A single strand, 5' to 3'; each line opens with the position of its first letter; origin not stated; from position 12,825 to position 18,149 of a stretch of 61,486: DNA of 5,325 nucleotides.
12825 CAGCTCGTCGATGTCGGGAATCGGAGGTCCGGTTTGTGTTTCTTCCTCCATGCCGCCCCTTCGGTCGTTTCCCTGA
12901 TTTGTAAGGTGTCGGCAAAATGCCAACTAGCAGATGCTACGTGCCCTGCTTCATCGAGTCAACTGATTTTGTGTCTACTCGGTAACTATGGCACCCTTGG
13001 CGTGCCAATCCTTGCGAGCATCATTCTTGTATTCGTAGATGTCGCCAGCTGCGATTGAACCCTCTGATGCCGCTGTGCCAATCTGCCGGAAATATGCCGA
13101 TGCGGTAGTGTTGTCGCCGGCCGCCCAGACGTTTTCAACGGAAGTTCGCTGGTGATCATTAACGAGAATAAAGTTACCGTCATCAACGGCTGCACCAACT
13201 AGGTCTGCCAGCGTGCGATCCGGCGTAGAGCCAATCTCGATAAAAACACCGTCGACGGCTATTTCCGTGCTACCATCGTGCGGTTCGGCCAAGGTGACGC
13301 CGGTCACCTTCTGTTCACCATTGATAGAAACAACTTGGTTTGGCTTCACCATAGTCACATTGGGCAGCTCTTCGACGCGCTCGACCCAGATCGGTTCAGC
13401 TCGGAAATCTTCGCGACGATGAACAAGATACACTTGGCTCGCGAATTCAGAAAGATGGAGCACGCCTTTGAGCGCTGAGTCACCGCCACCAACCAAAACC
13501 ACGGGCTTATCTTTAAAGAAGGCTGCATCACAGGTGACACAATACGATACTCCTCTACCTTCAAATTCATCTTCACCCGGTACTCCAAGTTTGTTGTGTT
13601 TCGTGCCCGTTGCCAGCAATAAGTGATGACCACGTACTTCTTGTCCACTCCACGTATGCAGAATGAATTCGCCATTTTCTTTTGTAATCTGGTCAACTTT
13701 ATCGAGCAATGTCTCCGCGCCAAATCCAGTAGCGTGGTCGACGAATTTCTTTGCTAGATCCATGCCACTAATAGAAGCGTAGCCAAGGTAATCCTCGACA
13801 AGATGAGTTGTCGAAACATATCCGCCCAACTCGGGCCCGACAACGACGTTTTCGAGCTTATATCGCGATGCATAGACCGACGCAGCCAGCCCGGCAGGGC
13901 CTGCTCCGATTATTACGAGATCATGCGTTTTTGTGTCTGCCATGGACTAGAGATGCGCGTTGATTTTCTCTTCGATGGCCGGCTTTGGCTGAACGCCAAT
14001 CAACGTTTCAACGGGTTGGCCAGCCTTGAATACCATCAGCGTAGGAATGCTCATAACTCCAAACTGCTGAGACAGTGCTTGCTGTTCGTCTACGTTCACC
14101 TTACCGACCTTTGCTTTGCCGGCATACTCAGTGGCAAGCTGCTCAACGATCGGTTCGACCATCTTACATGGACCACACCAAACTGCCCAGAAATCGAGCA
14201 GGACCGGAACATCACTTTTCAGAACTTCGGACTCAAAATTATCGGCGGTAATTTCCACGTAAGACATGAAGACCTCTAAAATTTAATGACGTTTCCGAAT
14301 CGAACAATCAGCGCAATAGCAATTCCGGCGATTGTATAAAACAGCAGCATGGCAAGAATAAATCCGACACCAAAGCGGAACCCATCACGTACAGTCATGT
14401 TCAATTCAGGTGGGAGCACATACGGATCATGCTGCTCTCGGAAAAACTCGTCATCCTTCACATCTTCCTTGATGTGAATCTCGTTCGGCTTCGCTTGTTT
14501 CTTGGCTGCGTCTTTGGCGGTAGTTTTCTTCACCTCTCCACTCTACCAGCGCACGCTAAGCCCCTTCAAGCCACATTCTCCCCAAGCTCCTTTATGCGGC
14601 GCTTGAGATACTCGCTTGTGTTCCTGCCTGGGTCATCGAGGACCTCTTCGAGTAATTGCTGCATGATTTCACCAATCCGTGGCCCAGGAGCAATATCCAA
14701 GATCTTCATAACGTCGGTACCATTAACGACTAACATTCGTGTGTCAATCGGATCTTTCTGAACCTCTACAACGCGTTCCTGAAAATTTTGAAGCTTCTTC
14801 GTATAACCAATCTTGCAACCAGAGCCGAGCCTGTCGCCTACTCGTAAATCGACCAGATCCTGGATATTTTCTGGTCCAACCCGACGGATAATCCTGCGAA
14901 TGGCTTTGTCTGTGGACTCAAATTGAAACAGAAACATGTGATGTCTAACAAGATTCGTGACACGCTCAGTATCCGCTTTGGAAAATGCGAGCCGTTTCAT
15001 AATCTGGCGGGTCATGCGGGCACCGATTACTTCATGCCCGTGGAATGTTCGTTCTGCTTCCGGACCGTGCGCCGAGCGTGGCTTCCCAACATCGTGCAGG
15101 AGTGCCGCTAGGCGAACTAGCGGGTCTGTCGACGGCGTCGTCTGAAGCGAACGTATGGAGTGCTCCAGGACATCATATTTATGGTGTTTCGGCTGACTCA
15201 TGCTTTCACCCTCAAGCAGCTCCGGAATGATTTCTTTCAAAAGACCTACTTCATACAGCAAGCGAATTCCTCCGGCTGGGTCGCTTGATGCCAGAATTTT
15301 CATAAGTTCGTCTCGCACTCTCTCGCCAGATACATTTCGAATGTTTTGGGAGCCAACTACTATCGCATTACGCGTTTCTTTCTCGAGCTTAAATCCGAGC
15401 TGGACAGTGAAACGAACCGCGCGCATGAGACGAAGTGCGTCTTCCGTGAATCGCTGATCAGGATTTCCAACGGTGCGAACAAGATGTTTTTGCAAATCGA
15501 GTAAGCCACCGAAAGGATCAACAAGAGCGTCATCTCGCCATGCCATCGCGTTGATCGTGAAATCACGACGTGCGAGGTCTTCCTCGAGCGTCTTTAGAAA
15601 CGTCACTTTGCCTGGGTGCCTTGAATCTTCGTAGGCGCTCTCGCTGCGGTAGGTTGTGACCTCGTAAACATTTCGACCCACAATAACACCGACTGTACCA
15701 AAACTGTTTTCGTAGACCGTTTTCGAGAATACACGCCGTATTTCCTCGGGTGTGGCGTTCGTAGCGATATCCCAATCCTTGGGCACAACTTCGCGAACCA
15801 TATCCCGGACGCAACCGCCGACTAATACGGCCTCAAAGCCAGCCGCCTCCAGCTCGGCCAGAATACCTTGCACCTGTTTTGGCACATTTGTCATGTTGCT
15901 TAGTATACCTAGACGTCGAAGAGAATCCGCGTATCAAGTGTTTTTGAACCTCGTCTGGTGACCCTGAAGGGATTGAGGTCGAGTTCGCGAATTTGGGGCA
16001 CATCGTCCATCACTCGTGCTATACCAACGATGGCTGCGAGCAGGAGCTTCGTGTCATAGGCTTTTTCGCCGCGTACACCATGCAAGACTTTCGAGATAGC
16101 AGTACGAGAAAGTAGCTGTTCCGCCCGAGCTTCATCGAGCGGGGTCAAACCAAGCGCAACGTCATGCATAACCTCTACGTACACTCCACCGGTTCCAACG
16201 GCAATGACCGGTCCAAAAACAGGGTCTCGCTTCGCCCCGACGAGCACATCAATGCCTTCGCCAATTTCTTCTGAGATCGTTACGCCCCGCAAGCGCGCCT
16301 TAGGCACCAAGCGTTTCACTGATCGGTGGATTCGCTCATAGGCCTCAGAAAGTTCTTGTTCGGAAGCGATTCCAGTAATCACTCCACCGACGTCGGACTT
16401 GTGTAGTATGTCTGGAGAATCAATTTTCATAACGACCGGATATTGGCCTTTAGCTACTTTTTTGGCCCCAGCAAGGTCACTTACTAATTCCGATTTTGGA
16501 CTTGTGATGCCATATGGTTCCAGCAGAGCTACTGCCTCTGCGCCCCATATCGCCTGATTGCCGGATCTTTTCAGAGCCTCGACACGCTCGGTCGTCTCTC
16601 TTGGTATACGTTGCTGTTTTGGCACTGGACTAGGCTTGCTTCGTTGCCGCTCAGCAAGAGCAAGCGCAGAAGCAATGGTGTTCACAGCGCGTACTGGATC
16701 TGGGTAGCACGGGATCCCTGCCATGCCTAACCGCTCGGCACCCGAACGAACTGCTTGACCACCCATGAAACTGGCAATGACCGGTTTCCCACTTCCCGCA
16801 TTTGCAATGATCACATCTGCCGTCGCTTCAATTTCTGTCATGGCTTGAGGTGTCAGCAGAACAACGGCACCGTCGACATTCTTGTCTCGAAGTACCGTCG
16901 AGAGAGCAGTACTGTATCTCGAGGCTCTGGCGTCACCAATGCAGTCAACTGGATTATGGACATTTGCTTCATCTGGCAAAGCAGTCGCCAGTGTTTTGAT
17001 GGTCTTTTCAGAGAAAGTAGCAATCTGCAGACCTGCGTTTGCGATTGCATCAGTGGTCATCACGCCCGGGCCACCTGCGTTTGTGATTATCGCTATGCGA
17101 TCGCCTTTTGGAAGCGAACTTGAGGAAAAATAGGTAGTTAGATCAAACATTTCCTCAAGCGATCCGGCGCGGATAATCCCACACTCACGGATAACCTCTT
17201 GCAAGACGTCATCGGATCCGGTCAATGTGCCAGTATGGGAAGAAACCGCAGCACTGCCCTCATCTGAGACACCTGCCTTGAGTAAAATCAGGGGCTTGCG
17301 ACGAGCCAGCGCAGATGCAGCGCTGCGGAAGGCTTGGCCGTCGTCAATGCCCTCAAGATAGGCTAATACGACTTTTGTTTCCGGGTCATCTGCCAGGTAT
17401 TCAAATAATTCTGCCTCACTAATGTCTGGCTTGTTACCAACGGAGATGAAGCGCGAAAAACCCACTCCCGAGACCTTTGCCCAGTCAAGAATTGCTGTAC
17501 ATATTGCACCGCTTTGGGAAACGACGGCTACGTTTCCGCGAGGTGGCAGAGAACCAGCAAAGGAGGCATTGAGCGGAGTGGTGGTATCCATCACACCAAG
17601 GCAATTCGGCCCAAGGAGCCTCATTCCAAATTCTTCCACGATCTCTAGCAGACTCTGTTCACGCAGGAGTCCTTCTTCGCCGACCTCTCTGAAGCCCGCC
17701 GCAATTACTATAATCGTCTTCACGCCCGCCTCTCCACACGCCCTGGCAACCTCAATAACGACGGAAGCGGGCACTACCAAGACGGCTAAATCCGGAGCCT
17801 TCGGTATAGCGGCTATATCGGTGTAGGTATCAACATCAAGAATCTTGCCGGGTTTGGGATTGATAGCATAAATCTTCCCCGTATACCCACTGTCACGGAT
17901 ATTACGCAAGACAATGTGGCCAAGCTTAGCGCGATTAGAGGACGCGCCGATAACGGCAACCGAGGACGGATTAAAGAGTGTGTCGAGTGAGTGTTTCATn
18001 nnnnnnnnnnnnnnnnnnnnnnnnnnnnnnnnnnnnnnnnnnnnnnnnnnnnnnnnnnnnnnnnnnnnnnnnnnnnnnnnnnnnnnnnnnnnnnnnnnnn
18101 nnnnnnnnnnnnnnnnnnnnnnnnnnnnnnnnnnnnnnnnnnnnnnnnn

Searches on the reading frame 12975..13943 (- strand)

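Call 31: search_protein_families(library=pfam, proteins=[window:12975-13943:-], max_evalue=0.00001)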
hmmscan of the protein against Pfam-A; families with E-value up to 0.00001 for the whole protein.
window:12975-13943:- (322 aa): 3 families
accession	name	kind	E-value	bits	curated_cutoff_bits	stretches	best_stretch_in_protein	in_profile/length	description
PF07992.20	Pyr_redox_2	-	3.3e-43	148.6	26.1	1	8-295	2-291/291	Pyridine nucleotide-disulphide oxidoreductase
PF13738.12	Pyr_redox_3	-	1.7e-20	73.9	30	1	81-276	102-305/305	Pyridine nucleotide-disulphide oxidoreductase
PF00070.33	Pyr_redox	-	2.1e-11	44.6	22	1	148-219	2-80/82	Pyridine nucleotide-disulphide oxidoreductase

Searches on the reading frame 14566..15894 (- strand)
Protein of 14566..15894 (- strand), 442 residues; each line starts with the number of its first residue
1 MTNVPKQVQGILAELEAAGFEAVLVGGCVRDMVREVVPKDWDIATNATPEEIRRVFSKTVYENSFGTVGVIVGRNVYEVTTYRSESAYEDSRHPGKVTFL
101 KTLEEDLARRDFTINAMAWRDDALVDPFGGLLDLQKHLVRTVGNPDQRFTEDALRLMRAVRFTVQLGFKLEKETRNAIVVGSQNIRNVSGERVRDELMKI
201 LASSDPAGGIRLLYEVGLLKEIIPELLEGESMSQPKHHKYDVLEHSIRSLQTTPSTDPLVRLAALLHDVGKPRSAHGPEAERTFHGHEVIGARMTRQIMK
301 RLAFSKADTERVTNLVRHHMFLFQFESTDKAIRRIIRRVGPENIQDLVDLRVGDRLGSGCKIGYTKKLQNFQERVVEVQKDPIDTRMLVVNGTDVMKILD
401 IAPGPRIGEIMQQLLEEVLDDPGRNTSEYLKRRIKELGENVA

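Call 47: search_protein_families(library=pfam, proteins=[window:14566-15894:-], max_evalue=0.00001)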
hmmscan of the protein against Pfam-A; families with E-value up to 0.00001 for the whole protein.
window:14566-15894:- (442 aa): 4 families
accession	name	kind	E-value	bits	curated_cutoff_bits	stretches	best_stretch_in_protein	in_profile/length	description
PF01743.26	PolyA_pol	-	3.9e-34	118.1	23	1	23-140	2-126/126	Poly A polymerase head domain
PF12627.12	PolyA_pol_RNAbd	-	1e-18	67.2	22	1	167-226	1-60/64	Probable RNA and SrmB- binding site of polymerase A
PF01966.28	HD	-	1.3e-12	48.4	22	1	259-324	26-90/116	HD domain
PF13735.12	tRNA_NucTran2_2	-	2.3e-09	37.8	27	1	295-430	24-145/149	tRNA nucleotidyltransferase domain 2 putative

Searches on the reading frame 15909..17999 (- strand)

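Call 31: search_protein_families(library=pfam, proteins=[window:15909-17999:-], max_evalue=0.00001)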
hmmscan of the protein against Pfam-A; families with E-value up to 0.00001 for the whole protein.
window:15909-17999:- (696 aa): 5 families
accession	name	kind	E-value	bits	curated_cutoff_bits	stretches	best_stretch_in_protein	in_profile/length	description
PF13549.11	ATP-grasp_5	-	7e-63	212.4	27.6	1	478-692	4-219/221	ATP-grasp domain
PF13607.11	Succ_CoA_lig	-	3.8e-52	176.1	27.4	1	154-290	1-137/138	Succinyl-CoA ligase like flavodoxin domain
PF13380.12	CoA_binding_2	-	7.4e-24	84.9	22.8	1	13-137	2-114/116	CoA binding domain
PF02629.25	CoA_binding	-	1.3e-12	48.7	22.3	1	11-102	3-97/97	CoA binding domain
PF19045.5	Ligase_CoA_2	-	1.9e-09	38.2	23.7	1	303-434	2-139/162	Ligase-CoA domain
